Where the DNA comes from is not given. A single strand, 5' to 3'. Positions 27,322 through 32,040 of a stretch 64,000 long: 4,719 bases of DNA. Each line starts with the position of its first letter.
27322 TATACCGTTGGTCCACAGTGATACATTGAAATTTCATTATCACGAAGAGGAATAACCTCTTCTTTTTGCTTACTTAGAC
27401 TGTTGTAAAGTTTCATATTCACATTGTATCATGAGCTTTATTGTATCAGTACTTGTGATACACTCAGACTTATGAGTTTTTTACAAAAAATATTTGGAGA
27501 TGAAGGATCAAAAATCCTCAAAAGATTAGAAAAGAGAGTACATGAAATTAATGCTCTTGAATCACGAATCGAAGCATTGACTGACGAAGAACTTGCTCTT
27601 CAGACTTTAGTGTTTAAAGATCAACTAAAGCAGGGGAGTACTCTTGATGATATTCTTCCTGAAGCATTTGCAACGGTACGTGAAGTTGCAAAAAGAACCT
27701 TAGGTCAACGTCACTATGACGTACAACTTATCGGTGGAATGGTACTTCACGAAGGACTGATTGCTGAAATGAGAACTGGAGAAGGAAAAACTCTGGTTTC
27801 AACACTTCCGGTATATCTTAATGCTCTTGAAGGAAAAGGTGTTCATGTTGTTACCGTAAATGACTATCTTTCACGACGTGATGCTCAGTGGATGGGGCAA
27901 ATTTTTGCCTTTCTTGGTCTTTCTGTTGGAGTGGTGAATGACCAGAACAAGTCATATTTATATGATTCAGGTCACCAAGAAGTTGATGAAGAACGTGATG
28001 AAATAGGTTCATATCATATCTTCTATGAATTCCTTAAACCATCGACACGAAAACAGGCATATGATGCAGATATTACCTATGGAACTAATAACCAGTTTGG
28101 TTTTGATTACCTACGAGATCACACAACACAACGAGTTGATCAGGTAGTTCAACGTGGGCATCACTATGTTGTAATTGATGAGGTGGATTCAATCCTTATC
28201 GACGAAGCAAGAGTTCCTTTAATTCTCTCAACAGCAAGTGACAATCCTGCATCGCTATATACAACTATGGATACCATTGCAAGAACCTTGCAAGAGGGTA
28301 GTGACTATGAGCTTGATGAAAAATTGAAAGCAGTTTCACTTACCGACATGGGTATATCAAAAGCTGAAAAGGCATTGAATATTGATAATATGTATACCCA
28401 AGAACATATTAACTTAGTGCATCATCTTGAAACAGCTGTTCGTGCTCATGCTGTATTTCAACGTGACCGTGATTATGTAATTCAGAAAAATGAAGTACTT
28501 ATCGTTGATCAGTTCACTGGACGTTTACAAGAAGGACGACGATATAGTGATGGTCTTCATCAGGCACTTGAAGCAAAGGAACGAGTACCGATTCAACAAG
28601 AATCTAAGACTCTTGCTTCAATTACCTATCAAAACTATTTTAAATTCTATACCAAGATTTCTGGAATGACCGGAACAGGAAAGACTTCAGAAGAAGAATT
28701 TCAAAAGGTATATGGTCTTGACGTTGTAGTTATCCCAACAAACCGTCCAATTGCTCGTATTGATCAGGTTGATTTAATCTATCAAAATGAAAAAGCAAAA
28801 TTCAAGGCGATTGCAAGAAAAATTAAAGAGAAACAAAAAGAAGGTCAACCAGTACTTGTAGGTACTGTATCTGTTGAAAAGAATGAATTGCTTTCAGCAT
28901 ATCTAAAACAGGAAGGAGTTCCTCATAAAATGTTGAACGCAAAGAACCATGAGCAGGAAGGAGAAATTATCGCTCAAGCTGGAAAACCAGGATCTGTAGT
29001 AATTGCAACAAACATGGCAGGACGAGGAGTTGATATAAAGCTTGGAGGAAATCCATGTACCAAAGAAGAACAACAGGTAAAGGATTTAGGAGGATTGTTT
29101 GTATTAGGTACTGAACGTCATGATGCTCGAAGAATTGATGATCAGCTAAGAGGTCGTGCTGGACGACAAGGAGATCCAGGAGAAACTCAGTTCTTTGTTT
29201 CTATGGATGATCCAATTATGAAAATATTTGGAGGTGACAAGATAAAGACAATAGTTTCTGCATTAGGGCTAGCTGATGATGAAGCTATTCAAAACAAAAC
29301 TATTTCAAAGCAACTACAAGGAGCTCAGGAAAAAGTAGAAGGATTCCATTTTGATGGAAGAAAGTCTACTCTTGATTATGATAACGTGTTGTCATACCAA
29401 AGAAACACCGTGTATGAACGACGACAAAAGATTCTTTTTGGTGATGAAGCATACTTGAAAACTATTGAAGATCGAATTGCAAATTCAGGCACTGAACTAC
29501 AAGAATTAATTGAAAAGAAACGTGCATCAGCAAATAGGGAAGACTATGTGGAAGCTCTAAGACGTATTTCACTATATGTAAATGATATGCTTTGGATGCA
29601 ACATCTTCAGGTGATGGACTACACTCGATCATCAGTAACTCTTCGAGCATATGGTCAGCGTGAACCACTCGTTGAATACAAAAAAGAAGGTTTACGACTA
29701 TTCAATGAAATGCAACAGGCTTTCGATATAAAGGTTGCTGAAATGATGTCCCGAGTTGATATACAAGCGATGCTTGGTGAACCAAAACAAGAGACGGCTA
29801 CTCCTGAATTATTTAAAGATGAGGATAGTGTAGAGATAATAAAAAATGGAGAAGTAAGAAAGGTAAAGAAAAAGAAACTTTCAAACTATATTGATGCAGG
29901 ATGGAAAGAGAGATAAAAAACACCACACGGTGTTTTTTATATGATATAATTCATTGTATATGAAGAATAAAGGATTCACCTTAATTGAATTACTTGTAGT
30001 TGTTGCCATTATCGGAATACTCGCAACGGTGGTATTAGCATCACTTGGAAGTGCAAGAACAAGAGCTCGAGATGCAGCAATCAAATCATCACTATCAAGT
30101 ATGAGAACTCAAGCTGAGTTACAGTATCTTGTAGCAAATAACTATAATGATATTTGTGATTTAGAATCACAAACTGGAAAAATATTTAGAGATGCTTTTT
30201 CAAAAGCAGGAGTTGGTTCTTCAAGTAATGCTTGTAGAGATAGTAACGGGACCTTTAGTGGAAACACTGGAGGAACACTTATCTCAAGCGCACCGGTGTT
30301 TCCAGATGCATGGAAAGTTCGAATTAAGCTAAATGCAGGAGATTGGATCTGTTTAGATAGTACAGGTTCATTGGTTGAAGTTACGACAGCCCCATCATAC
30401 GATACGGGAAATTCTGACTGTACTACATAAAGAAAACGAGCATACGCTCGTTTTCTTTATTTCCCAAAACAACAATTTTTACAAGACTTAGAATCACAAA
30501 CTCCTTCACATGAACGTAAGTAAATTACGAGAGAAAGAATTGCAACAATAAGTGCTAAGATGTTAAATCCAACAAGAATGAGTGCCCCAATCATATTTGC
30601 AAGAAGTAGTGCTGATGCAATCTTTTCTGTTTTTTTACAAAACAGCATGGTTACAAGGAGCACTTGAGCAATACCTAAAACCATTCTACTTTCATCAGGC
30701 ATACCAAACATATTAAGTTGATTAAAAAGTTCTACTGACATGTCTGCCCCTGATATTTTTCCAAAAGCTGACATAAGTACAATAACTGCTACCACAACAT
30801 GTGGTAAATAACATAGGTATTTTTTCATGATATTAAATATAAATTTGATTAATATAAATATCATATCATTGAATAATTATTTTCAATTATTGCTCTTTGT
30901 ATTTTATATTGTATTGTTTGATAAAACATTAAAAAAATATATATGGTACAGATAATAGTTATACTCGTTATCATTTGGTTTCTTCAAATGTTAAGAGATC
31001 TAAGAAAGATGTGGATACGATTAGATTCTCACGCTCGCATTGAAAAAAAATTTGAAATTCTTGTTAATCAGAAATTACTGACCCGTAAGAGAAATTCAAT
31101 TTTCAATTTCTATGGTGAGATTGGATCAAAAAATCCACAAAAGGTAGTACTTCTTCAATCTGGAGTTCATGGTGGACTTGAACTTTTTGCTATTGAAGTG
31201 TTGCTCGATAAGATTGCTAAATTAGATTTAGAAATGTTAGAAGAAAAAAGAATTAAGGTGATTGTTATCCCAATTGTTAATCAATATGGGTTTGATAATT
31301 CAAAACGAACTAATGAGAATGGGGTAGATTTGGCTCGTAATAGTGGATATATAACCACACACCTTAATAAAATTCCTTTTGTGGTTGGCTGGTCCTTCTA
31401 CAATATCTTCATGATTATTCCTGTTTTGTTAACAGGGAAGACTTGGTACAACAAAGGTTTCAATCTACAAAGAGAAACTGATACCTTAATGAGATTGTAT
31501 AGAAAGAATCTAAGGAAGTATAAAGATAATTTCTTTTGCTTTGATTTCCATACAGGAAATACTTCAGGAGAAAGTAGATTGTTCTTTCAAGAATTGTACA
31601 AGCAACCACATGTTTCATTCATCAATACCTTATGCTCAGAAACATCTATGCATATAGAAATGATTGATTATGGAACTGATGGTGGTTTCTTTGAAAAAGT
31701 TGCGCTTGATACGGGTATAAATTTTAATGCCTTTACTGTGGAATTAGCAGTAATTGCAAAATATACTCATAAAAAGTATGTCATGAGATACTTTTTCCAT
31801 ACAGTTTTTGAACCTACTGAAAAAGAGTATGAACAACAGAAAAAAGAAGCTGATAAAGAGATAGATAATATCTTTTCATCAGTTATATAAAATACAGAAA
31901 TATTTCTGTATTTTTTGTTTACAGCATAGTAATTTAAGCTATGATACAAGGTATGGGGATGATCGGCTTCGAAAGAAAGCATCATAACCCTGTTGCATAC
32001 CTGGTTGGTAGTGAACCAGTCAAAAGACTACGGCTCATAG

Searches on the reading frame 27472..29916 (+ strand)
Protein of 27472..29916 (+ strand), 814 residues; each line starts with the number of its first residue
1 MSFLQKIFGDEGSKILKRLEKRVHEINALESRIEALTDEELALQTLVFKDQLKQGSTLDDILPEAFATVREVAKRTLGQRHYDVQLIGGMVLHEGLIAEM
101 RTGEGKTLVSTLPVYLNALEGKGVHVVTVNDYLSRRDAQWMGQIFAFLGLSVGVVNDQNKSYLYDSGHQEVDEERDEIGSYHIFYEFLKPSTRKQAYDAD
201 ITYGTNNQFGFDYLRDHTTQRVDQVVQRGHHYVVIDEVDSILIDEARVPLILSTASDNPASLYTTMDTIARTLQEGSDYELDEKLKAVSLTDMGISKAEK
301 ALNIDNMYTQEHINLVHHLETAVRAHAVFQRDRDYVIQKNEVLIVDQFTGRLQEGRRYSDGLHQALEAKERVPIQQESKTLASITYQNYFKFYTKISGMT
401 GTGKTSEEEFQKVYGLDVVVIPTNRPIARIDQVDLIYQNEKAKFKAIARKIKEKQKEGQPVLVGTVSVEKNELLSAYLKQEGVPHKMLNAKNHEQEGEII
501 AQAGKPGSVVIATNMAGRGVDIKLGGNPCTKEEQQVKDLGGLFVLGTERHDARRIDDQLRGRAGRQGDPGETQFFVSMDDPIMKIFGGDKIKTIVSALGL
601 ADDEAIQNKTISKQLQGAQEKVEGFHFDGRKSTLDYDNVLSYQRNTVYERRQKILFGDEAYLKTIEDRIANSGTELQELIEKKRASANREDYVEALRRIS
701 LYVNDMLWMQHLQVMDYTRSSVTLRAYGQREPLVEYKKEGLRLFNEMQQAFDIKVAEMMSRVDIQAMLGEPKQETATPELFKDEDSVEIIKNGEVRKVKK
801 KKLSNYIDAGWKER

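Call 93: list_cluster_members(proteins=[window:27472-29916:+, window:38759-40936:-, window:36621-38495:+, window:41466-41786:+, window:30943-31890:+, window:29960-30430:+, window:32491-32949:+])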
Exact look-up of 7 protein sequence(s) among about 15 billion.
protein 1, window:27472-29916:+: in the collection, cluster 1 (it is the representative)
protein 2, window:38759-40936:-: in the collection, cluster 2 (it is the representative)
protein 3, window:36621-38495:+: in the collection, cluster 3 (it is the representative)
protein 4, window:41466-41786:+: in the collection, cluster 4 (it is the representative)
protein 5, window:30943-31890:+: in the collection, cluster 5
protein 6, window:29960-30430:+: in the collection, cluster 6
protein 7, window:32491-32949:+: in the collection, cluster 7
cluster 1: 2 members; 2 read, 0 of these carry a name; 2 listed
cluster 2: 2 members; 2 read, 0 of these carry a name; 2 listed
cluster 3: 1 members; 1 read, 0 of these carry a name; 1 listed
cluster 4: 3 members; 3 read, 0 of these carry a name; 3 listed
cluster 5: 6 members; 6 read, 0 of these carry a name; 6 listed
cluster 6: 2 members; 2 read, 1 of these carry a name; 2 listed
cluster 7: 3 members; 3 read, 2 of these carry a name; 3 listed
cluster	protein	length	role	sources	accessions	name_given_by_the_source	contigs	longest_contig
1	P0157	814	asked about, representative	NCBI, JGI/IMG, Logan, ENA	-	-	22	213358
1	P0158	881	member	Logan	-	-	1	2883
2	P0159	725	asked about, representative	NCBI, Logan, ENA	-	-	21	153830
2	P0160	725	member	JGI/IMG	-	-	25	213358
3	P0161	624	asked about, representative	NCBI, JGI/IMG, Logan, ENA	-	-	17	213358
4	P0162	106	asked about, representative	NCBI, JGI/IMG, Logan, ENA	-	-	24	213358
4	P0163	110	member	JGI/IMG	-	-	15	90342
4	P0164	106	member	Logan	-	-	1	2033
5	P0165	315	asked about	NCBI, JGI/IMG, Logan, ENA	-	-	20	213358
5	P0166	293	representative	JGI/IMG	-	-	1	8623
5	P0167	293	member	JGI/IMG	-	-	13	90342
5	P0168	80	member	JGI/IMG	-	-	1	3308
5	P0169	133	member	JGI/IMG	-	-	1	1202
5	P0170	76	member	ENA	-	-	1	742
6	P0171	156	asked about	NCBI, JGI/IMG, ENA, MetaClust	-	\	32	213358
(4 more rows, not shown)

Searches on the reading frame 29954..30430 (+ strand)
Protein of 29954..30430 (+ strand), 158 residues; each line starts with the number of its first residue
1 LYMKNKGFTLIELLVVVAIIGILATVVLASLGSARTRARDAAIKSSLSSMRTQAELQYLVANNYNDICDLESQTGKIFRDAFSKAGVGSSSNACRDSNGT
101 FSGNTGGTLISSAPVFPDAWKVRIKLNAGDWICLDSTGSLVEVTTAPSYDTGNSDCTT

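Call 4: search_protein_families(library=pfam, proteins=[window:29954-30430:+], max_evalue=1)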
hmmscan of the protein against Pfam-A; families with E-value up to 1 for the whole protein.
window:29954-30430:+ (158 aa): 1 family
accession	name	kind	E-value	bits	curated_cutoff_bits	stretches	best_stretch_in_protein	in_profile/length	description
PF07963.17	N_methyl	-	8.5e-10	38.2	21.2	1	3-28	2-27/27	Prokaryotic N-terminal methylation motif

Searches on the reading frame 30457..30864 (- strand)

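Call 4: search_protein_families(library=pfam, proteins=[window:30457-30864:-], max_evalue=1)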
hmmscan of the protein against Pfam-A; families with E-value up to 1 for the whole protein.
window:30457-30864:- (135 aa): 3 families
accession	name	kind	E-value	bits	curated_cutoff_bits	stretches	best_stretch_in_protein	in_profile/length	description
PF07291.16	MauE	-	0.006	17.3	27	1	15-102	2-91/128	Methylamine utilisation protein MauE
PF04531.18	Phage_holin_1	-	0.025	15.5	22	0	18-69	11-58/82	Bacteriophage holin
PF21062.2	Reovirus_L2_4th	-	0.033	14.5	27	1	48-96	3-54/110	Reovirus core-spike protein lambda-2 (L2), ferredoxin-like domain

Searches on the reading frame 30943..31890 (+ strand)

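Call 4: search_protein_families(library=pfam, proteins=[window:30943-31890:+], max_evalue=1)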
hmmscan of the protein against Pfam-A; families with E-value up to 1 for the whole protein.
window:30943-31890:+ (315 aa): 2 families
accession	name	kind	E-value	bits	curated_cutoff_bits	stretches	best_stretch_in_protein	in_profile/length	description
PF10994.13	DUF2817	-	4.6e-10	39.9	23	1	60-133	45-117/341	Protein of unknown function (DUF2817)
PF24827.1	AstE_AspA_cat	-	3.2e-05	24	25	1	66-271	2-170/192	Succinylglutamate desuccinylase/Aspartoacylase catalytic domain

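Call 90: search_protein_families(library=padloc, proteins=[window:30943-31890:+], max_evalue=0.01)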
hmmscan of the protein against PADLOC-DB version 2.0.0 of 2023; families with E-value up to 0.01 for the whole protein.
window:30943-31890:+ (315 aa): 1 family
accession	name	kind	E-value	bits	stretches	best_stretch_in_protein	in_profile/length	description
PDLC00046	DruH3|DruH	-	0.0056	13.3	1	20-54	529-563/596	Unknown function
